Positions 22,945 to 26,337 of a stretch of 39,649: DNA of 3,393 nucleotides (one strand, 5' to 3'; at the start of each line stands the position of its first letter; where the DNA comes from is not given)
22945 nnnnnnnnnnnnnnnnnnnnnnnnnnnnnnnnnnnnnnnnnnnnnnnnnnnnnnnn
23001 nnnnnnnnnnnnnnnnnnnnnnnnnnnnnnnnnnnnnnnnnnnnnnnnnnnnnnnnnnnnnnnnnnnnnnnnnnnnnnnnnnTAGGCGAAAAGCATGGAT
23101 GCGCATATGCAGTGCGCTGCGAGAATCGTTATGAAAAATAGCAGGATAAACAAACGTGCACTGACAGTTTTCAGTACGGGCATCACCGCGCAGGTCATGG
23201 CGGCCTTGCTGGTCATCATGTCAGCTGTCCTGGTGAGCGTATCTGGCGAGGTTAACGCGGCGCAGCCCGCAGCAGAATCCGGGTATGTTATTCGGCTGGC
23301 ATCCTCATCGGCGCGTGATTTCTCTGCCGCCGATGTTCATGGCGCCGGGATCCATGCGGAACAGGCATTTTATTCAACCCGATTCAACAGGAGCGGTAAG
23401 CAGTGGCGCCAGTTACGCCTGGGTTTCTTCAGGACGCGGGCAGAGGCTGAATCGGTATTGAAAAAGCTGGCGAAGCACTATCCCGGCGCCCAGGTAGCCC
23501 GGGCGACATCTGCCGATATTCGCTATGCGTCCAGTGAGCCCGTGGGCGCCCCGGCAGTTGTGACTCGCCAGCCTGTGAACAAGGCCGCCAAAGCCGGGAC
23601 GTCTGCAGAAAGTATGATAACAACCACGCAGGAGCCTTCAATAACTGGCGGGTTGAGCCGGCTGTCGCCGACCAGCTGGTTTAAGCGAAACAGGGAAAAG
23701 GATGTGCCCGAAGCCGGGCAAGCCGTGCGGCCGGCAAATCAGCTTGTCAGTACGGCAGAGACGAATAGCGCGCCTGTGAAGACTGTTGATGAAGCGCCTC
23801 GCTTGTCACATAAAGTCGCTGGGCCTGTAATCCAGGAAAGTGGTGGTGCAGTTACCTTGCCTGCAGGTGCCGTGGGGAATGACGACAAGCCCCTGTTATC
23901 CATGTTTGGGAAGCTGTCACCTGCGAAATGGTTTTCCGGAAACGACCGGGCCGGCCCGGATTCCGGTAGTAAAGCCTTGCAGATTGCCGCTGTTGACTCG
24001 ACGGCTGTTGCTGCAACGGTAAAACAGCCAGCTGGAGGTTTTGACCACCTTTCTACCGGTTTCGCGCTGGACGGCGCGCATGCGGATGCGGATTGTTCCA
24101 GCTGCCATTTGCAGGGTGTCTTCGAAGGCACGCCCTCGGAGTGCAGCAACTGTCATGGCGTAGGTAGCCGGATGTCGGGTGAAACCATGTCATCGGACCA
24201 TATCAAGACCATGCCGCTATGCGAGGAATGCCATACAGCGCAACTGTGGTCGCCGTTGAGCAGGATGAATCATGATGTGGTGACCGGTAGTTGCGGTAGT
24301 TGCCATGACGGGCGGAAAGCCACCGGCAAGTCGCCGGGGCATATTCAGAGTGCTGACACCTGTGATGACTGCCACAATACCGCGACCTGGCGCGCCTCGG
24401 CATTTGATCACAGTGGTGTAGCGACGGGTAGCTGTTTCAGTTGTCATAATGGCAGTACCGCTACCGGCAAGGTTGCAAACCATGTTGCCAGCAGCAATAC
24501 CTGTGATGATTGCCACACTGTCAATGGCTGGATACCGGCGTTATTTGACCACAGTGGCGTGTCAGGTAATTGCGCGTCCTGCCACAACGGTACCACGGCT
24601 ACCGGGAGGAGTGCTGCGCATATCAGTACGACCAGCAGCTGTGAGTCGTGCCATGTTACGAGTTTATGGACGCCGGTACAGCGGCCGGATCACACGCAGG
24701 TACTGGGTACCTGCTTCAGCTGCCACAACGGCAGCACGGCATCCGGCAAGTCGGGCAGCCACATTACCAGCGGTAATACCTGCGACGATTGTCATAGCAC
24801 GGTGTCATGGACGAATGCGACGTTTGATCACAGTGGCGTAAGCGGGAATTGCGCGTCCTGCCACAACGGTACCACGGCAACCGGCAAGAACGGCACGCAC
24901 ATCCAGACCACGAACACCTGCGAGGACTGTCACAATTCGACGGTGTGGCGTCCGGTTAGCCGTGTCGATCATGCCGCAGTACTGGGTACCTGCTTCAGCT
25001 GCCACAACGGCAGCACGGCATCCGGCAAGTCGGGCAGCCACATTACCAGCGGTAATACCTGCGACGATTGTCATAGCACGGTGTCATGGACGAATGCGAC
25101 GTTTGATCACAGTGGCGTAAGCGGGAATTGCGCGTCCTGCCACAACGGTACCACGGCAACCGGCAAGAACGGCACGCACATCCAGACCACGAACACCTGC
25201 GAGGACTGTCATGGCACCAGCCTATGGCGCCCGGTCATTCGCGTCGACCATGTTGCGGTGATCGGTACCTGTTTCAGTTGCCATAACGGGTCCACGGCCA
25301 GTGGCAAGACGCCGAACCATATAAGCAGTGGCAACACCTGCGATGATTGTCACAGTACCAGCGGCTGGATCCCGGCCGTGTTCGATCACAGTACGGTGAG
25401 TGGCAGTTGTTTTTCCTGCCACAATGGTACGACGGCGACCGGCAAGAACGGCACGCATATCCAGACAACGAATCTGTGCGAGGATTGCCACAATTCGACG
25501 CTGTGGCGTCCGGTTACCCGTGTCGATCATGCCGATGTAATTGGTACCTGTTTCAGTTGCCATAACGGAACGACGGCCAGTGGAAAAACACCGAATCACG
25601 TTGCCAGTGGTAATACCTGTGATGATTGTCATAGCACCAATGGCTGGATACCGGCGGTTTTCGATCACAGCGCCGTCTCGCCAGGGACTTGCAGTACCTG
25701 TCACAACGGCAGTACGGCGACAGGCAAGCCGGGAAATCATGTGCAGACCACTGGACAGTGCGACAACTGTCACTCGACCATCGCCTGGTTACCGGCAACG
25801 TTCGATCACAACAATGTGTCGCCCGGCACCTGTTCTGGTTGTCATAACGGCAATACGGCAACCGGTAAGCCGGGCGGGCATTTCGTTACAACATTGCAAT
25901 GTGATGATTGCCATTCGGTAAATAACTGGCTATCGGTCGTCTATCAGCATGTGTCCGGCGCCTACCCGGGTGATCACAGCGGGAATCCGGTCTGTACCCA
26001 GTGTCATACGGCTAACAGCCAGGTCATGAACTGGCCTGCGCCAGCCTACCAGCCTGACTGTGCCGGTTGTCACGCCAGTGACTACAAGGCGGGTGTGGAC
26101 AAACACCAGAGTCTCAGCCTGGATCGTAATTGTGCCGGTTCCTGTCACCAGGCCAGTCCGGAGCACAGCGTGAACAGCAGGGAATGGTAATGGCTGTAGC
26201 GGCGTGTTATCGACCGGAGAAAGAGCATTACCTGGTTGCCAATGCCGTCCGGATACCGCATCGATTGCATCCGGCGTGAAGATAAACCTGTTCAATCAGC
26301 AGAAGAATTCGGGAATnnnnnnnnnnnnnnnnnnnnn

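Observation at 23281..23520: SPOR-like cell-wall-binding domain fused to a giant multihaem cytochrome, with a paralogous copy in the adjacent outer-membrane protein (26791-27024)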

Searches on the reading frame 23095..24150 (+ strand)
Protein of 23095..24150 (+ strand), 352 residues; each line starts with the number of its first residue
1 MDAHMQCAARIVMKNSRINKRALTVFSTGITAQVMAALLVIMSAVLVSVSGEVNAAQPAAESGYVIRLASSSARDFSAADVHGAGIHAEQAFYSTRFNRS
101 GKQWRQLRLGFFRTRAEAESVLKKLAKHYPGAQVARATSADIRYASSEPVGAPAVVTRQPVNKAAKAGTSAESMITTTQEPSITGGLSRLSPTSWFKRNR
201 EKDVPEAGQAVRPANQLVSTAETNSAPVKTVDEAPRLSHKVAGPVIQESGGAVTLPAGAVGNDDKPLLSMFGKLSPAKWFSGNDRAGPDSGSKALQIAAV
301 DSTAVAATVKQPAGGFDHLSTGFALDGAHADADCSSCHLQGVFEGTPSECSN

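Call 15: find_homologous_proteins(query=window:23095-24150:+, max_evalue=0.001)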
Query window:23095-24150:+ (352 aa): 9 proteins with E <= 0.001 among 8000 candidates.
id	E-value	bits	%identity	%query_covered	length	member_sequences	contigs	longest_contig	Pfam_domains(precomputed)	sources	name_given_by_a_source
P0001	2.2e-110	387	68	78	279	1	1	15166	PF05036.19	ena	-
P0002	1.4e-18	86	43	40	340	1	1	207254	-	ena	-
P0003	5.4e-17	81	78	7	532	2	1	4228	PF14537.12,PF02085.22,PF14522.12,PF22113.2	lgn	-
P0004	2.5e-15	75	41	14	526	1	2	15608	PF14537.12,PF02085.22,PF14522.12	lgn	-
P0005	1.0e-12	66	54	10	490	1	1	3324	PF14537.12,PF02085.22,PF14522.12,PF22113.2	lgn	-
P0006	1.2e-9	56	75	11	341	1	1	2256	PF14537.12,PF14522.12,PF22113.2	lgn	-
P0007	1.5e-7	49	44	14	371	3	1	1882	PF09699.16,PF14537.12,PF14522.12,PF22113.2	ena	-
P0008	3.5e-7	48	47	11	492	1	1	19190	PF14537.12,PF02085.22,PF14522.12,PF22113.2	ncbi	-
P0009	9.2e-7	47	60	7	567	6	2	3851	PF14537.12,PF02085.22,PF14522.12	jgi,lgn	-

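Call 16: find_encoding_contigs(protein=P0001, flank=10000, max_places=3)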
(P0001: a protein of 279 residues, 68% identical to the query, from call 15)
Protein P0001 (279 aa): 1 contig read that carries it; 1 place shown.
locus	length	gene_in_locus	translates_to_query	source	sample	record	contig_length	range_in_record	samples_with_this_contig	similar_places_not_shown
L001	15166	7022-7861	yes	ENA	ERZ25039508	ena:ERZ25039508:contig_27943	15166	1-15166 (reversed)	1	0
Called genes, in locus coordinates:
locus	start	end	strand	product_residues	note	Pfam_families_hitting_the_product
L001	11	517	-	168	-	-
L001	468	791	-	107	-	-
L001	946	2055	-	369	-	PF08238:Sel1, PF13606:Ank_3 (faint), PF08238:Sel1, PF12796:Ank_2, PF13857:Ank_5 (weak), PF00023:Ank (weak), PF12796:Ank_2, PF13857:Ank_5 (weak), +1 more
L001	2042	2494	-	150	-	PF07992:Pyr_redox_2, PF13738:Pyr_redox_3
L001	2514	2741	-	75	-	-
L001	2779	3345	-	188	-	PF13534:Fer4_17 (faint), PF00037:Fer4 (weak), PF12797:Fer4_2 (weak), PF12837:Fer4_6 (weak), PF13237:Fer4_10, PF14697:Fer4_21, PF12838:Fer4_7, PF13187:Fer4_9 (weak), +1 more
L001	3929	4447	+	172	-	PF23914:TPR_CcmH_CycH (weak), PF23892:Ig_CycH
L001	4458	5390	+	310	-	-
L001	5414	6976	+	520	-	PF22113:Mtrc-MtrF_II-IV_dom (faint), PF02085:Cytochrom_CIII (faint), PF14537:Cytochrom_c3_2 (faint), PF14522:Cytochrome_C7 (weak)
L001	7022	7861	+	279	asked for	PF05036:SPOR (weak)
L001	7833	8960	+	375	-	-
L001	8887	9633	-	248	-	-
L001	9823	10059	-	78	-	-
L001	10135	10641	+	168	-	-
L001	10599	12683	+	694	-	PF05036:SPOR, PF13174:TPR_6 (faint)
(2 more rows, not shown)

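Call 17: find_encoding_contigs(protein=P0002, flank=10000, max_places=3)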
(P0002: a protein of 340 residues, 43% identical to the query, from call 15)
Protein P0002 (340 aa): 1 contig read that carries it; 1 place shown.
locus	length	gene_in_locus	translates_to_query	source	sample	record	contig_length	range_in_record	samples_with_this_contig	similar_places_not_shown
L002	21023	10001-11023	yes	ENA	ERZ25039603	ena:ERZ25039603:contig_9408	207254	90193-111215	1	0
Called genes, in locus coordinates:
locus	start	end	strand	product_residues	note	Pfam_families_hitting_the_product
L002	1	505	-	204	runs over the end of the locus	PF05494:MlaC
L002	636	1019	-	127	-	-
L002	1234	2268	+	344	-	PF00034:Cytochrom_C, PF13442:Cytochrome_CBB3, PF00034:Cytochrom_C, PF13442:Cytochrome_CBB3, PF03625:DUF302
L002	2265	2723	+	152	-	PF03625:DUF302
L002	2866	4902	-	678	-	-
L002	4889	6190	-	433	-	PF12797:Fer4_2 (weak), PF12837:Fer4_6 (weak), PF13237:Fer4_10, PF14697:Fer4_21, PF12838:Fer4_7 (weak), PF13187:Fer4_9 (weak), PF07992:Pyr_redox_2, PF13738:Pyr_redox_3, +5 more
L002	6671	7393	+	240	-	PF23914:TPR_CcmH_CycH, PF23892:Ig_CycH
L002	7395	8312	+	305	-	-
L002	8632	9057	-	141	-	-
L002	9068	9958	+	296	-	PF02085:Cytochrom_CIII (faint), PF14522:Cytochrome_C7 (faint), PF14537:Cytochrom_c3_2 (faint), PF22113:Mtrc-MtrF_II-IV_dom (faint)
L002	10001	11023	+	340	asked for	-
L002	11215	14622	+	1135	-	-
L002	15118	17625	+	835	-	-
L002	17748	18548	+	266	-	PF20112:DUF6502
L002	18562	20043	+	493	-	PF18914:DUF5666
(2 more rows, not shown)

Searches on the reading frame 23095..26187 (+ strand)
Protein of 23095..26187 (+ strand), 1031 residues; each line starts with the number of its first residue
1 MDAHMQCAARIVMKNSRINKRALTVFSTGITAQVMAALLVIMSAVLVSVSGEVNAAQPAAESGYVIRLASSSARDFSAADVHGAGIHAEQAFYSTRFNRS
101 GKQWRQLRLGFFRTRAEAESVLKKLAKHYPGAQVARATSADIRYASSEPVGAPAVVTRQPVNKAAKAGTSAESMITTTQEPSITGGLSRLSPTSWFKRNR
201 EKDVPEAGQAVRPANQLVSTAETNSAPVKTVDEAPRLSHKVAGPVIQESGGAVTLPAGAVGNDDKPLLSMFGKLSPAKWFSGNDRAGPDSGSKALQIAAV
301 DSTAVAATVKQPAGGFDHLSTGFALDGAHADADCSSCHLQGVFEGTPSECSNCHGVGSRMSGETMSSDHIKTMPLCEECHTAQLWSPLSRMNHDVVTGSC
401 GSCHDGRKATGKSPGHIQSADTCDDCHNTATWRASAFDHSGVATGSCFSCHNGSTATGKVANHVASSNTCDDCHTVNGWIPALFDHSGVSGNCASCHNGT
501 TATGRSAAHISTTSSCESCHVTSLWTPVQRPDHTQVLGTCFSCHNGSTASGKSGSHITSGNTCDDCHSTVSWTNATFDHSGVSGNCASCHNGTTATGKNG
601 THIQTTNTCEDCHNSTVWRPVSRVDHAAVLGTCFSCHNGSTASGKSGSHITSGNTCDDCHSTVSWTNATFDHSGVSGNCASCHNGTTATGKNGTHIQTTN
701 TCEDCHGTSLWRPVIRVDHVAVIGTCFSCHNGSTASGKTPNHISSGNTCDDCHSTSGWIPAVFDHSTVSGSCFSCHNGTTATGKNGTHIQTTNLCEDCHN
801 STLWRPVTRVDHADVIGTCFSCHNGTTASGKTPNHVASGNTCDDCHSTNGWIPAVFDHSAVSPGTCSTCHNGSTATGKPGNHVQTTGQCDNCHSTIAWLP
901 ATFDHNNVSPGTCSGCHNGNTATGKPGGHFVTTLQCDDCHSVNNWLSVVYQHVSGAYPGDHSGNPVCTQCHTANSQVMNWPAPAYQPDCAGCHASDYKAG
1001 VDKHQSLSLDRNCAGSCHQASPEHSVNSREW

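Call 7: search_protein_families(library=pfam, proteins=[window:23095-26187:+], max_evalue=1)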
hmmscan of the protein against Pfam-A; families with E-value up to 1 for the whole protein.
window:23095-26187:+ (1031 aa): 8 families
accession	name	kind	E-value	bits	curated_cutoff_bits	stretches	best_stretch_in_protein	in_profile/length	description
PF14522.11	Cytochrome_C7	-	8.4e-43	144.5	24.8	15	833-894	6-67/67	Cytochrome c7 and related cytochrome c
PF14537.11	Cytochrom_c3_2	-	3.3e-31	108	25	13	742-785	2-42/79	Cytochrome c3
PF02085.21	Cytochrom_CIII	-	1.7e-12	48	22.9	5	853-940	20-101/101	Class III cytochrome C family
PF09699.15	Paired_CXXCH_1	-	1.3e-09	38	20.6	6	768-801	4-38/41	Doubled CXXCH motif (Paired_CXXCH_1)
PF05036.18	SPOR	-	8.5e-05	23.2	21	1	62-134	3-74/76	SPOR domain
PF00684.25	DnaJ_CXXCXGXG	-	0.0044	17.7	32.7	1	334-381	1-49/65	DnaJ central domain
PF21318.3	BRCA2DBD_OB2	-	0.014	15.6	27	0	703-741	13-51/66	BRCA2, OB2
PF18543.7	ID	-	0.43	11.4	31.4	0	595-613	15-33/53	Intracellular delivery domain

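Call 8: search_protein_families(library=ncbifam, proteins=[window:23095-26187:+], max_evalue=1)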
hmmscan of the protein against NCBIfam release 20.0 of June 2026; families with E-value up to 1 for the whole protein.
window:23095-26187:+ (1031 aa): 7 families
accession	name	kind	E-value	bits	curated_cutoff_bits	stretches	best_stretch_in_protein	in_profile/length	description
TIGR03508.1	decahem_SO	subfamily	9.1e-34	117.1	192.2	5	329-545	32-249/258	DmsE family decaheme c-type cytochrome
NF041028.1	decahem_GSU2203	exception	1.9e-19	70.1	325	6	345-499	65-231/317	GSU2203 family decaheme c-type cytochrome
TIGR03153.1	cytochr_NrfH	equivalog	7e-10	39.1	134.2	5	582-616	101-136/138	cytochrome c nitrite reductase small subunit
NF045713.1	CxxCH_16_HmcA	equivalog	2.4e-08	33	400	3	771-921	113-256/541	sulfate respiration complex hexadecaheme cytochrome HmcA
TIGR04257.1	nanowire_3heme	domain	3.8e-06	27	40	2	368-409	19-63/75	c(7)-type cytochrome triheme domain-containing protein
NF045722.1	c3_cytochr_TmcA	equivalog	1.5e-05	24.9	114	2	720-756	54-90/125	acidic tetraheme cytochrome c3 TmcA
TIGR01905.1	paired_CXXCH_1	subfamily_domain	0.0036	17.2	25.2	4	769-801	6-38/41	doubled CXXCH domain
